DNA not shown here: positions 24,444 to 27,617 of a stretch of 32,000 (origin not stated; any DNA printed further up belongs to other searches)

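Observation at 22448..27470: Adjacent gene pair (stop and start 1 nt apart): a small 2-TM protein and a 1,517-aa orphan protein with one HExxH motif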

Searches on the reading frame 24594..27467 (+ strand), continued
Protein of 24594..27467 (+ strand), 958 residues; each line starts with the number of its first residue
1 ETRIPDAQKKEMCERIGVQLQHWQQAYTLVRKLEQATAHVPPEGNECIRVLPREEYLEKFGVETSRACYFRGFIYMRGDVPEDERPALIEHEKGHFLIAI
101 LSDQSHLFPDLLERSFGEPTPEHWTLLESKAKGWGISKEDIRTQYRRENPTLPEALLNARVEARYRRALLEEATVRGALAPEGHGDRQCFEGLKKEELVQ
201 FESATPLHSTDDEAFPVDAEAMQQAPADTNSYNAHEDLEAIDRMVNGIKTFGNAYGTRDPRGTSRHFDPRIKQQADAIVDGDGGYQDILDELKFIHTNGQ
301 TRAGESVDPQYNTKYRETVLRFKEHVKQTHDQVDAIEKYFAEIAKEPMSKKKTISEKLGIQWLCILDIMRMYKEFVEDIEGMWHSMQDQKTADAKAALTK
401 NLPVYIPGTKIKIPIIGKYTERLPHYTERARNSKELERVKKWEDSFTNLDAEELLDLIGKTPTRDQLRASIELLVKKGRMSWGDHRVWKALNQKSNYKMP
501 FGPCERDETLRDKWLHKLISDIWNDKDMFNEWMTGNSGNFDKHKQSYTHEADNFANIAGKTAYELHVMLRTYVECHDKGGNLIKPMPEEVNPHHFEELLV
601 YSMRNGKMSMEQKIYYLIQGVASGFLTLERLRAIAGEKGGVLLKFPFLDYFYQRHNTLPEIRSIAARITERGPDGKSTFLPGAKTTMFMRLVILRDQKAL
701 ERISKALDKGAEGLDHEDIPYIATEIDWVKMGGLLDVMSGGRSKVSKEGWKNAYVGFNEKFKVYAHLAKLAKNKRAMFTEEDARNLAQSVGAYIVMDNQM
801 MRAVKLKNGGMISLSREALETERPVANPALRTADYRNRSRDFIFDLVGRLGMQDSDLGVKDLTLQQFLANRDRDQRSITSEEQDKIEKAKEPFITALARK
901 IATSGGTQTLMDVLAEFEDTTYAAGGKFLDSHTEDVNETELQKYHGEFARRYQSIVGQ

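Call 62: fold_search(model_id=the predicted structure, library=pdb)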
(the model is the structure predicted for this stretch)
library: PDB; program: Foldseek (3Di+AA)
matches with E <= 10: 131; with E <= 0.001: 0
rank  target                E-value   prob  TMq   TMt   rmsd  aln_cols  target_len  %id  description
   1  7abh_u                4.5e-02  0.20  0.10  0.10  35.5      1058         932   10  Human pre-Bact-2 spliceosome (SF3b/U2 snRNP portion) (released 2020-12-09)
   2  5hdt_A                6.0e-02  0.21  0.10  0.10  36.2      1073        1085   11  Human cohesin regulator Pds5B bound to a Wapl peptide (released 2016-03-09)
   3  1ya0_B                1.2e-01  0.33  0.11  0.17  21.9       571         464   11  Crystal structure of the N-terminal domain of human SMG7 (released 2005-03-15)
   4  7p3x_B                1.6e-01  0.21  0.08  0.11  23.6       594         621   10  Homology model of the full-length AP-3 complex in a compact open conformation (released 2021-09-29)
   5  2x1g_F                2.0e-01  0.12  0.10  0.10  31.9       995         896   11  Crystal structure of Importin13 - Mago-Y14 complex (released 2010-02-16)
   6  7zbw_D                2.0e-01  0.11  0.10  0.10  38.2       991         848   10  CAND1-SCF-SKP2 CAND1 rolling-2 SCF engaged (released 2023-04-19)
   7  7kzp_C                2.5e-01  0.16  0.12  0.16  20.3       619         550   12  Structure of the human Fanconi anaemia Core complex (released 2021-03-10)
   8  2bku_B                2.6e-01  0.18  0.11  0.12  25.1       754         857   10  Kap95p:RanGTP complex (released 2005-05-04)
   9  6n1z_A                2.8e-01  0.09  0.10  0.10  35.3      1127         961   10  Importin-9 bound to H2A-H2B (released 2019-03-20)
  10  6h8q_A                3.0e-01  0.09  0.09  0.10  38.5      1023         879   11  Structural basis for Scc3-dependent cohesin recruitment to chromatin (released 2018-08-29)
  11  6qx9_B1               3.1e-01  0.10  0.09  0.10  32.7       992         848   11  Structure of a human fully-assembled precatalytic spliceosome (pre-B complex). (released 2019-04-17)
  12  9b3f_A                3.2e-01  0.15  0.12  0.12  35.3      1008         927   10  Cryo-EM structure of yeast (Nap1)2-H2A-H2B-Kap114 (released 2024-11-27)
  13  9hfl_A                3.9e-01  0.09  0.09  0.08  26.2       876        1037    9  Cryo-EM structure of the human snRNA export complex comprising CBC-PHAX-CRM1-RanGTP and capped-RNA (released 2025-07-16)
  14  5vch_A                4.2e-01  0.11  0.10  0.10  25.4       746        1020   10  Crystal structure of full-length Kluyveromyces lactis Kap123 (released 2017-11-01)
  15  9n70_SP               4.3e-01  0.08  0.10  0.07  37.3      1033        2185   10  SSU processome maturation and disassembly, State E (released 2025-11-05)
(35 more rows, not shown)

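Call 70: fold_search(model_id=the predicted structure, library=viral)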
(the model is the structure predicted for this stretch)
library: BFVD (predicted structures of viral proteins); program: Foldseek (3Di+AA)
matches with E <= 10: 185; with E <= 0.001: 0
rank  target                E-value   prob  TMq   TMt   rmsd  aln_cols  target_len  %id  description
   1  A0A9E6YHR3            2.6e-02  0.16  0.08  0.08  57.2      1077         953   12  (no name in the UniProt tables at hand)
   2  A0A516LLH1            3.4e-02  0.18  0.10  0.10  32.1      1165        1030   11  (no name in the UniProt tables at hand)
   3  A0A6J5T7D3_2          7.8e-02  0.18  0.11  0.09  31.9      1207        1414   11  Large polyvalent protein associated domain-containing protein [uncultured Caudovirales phage]
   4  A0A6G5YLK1            1.2e-01  0.15  0.09  0.10  27.3       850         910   10  (no name in the UniProt tables at hand)
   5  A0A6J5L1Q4            1.2e-01  0.10  0.07  0.07  66.3       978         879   11  Uncharacterized protein [uncultured Caudovirales phage]
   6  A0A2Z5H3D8            1.7e-01  0.10  0.08  0.09  61.7       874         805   10  Internal virion protein C [Escherichia phage SRT7]
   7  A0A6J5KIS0            1.7e-01  0.08  0.07  0.07  37.5      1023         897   11  TtsA-like Glycoside hydrolase family 108 domain-containing protein [uncultured Caudovirales phage]
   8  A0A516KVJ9            1.7e-01  0.10  0.07  0.06  31.8       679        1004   12  (no name in the UniProt tables at hand)
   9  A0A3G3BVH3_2          1.8e-01  0.08  0.07  0.06  44.0      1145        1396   11  Tail tape measure protein [Bacillus phage vB_BcoS-136]
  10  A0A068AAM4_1          2.7e-01  0.08  0.07  0.06  58.0       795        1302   11  Orf64 [Alcelaphine gammaherpesvirus 2]
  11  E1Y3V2                3.0e-01  0.10  0.09  0.09  33.8       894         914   11  Putative internal virion protein [Pantoea phage LIMElight]
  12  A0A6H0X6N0            4.1e-01  0.08  0.07  0.08  45.2       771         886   12  Internal virion protein B [Aeromonas phage PS]
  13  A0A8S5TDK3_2          4.3e-01  0.11  0.09  0.10  28.5       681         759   13  Tape measure domain protein [Siphoviridae sp. ctNnX9]
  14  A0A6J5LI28            4.8e-01  0.08  0.09  0.09  40.0       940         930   11  Uncharacterized protein [uncultured Caudovirales phage]
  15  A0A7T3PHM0            4.8e-01  0.06  0.08  0.08  46.9      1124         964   10  (no name in the UniProt tables at hand)
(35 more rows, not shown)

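Call 72: list_cluster_members(proteins=[P0131, P0132, P0133, P0134, P0136, P0138, P0139, P0141, P0144, P0161])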
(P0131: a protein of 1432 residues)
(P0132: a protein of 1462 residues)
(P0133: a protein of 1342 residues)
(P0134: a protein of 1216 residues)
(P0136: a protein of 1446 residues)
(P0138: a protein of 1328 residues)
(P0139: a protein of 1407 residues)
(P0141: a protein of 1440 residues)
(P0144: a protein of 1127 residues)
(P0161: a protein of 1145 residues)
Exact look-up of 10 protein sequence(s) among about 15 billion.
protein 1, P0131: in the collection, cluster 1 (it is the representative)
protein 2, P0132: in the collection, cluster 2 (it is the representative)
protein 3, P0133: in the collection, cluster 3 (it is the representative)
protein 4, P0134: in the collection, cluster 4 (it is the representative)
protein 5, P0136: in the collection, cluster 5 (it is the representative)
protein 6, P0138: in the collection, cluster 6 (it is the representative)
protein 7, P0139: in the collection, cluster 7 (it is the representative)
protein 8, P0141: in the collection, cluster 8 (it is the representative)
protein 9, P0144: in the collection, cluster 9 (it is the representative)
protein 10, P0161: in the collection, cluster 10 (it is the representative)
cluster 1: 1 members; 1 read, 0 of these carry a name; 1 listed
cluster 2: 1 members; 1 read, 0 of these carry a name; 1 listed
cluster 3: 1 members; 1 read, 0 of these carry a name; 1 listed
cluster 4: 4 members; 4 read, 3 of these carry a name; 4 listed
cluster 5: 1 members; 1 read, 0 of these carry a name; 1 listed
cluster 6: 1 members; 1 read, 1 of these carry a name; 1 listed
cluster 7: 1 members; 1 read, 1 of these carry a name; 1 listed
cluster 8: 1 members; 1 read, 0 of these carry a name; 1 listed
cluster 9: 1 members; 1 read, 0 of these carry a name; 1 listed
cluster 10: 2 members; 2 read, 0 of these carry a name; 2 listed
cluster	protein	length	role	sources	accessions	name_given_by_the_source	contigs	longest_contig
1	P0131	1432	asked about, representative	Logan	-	-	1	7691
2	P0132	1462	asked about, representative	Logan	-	-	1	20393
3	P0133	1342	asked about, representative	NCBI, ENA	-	-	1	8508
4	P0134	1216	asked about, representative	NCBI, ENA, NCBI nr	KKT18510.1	MAG: hypothetical protein UW03_C0040G0002 [Candidatus Peregrinibacteria bacterium ...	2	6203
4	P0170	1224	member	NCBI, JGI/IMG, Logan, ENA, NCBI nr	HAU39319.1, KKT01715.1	MAG: hypothetical protein UV80_C0009G0005 [Candidatus Peregrinibacteria bacterium ...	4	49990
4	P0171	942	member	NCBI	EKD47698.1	MAG: hypothetical protein ACD_65C00327G0001, partial [uncultured bacterium]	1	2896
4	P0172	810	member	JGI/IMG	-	-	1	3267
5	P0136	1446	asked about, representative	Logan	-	-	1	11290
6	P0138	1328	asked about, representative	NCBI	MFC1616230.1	hypothetical protein ACFL21_03745 [Patescibacteria group bacterium]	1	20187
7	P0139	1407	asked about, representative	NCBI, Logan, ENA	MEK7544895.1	MAG: hypothetical protein AAB551_02075 [Patescibacteria group bacterium]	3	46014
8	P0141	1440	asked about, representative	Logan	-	-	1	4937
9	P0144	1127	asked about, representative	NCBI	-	-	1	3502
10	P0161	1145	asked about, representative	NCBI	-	-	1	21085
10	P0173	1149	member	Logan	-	-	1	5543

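Call 73: find_encoding_contigs(protein=P0139, flank=8000, max_places=1)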
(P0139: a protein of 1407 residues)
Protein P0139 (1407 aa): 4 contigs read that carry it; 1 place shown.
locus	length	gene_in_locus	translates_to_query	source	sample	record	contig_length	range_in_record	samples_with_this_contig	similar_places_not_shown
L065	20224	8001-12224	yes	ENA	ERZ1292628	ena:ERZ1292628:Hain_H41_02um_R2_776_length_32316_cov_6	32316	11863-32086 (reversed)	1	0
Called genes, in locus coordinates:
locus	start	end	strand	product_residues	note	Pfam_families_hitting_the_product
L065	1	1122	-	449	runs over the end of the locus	PF00278:Orn_DAP_Arg_deC, PF02784:Orn_Arg_deC_N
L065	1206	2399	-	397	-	PF13173:AAA_14, PF13635:DUF4143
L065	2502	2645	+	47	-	-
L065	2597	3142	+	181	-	-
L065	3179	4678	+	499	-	-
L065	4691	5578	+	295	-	-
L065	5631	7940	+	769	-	-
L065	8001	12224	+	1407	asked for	-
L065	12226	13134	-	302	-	PF00231:ATP-synt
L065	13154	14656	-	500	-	PF02874:ATP-synt_ab_N, PF00006:ATP-synt_ab, PF00306:ATP-synt_ab_C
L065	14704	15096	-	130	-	PF00213:OSCP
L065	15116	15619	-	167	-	PF00430:ATP-synt_B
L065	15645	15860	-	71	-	PF00137:ATP-synt_C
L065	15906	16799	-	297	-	PF00119:ATP-synt_A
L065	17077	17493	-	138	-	PF02823:ATP-synt_DE_N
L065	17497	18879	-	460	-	PF02874:ATP-synt_ab_N, PF00006:ATP-synt_ab, PF22919:ATP-synt_VA_C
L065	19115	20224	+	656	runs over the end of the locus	-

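Call 74: find_encoding_contigs(protein=P0170, flank=8000, max_places=1)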
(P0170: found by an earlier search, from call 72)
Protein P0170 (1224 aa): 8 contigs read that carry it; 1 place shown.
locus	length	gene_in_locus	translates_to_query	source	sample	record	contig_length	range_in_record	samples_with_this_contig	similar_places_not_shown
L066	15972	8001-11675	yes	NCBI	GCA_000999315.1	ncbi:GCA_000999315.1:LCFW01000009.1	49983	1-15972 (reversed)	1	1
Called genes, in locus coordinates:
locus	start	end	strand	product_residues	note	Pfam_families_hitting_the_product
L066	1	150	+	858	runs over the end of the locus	PF01624:MutS_I, PF05188:MutS_II, PF05192:MutS_III, PF05190:MutS_IV, PF00488:MutS_V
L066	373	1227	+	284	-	PF08282:Hydrolase_3 (faint)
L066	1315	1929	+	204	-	PF01250:Ribosomal_S6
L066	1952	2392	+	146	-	PF00436:SSB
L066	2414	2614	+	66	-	PF01084:Ribosomal_S18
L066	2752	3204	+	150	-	-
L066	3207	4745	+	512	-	-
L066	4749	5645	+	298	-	-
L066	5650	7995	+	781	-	-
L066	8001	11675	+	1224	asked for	-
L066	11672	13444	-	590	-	PF07973:tRNA_SAD, PF00587:tRNA-synt_2b, PF03129:HGTP_anticodon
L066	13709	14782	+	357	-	PF02463:SMC_N, PF11398:DUF2813 (weak), PF13175:AAA_15, PF13476:AAA_23, PF13304:AAA_21 (faint)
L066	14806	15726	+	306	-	PF13367:PrsW-protease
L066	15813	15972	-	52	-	?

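Call 78: search_protein_families(library=pfam, proteins=[L066:5650-7995:+, L065:5631-7940:+, L066:3207-4745:+, L066:4749-5645:+, L065:3179-4678:+, L065:4691-5578:+], max_evalue=0.1)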
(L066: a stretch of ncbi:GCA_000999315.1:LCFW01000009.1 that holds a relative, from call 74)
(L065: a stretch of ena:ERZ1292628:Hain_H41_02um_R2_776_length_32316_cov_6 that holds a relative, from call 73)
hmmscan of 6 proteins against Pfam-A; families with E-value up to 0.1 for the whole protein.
L066:5650-7995:+ (781 aa): 0 families

L065:5631-7940:+ (769 aa): 1 family
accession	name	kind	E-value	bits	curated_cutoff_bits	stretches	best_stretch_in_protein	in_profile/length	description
PF18895.5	T4SS_pilin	-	0.019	15.4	26.6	1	70-128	3-61/71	Type IV secretion system pilin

L066:3207-4745:+ (512 aa): 0 families

L066:4749-5645:+ (298 aa): 2 families
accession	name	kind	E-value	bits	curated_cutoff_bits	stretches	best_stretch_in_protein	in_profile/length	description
PF07299.16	EF-G-binding_N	-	0.0071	17.2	27.1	1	41-78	31-68/83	Elongation factor G-binding protein, N-terminal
PF06330.16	TRI5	-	0.065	12.5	25.2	0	77-125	180-228/362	Trichodiene synthase (TRI5)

L065:3179-4678:+ (499 aa): 1 family
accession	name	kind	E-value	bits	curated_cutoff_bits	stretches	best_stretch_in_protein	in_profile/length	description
PF03713.19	DUF305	-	0.023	15.2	27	1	144-231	24-109/151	Domain of unknown function (DUF305)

L065:4691-5578:+ (295 aa): 1 family
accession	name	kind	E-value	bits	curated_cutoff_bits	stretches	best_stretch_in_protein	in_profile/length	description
PF11796.13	DUF3323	-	0.076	13.3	26.6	0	107-157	37-87/209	Protein of unknown function N-terminus (DUF3323)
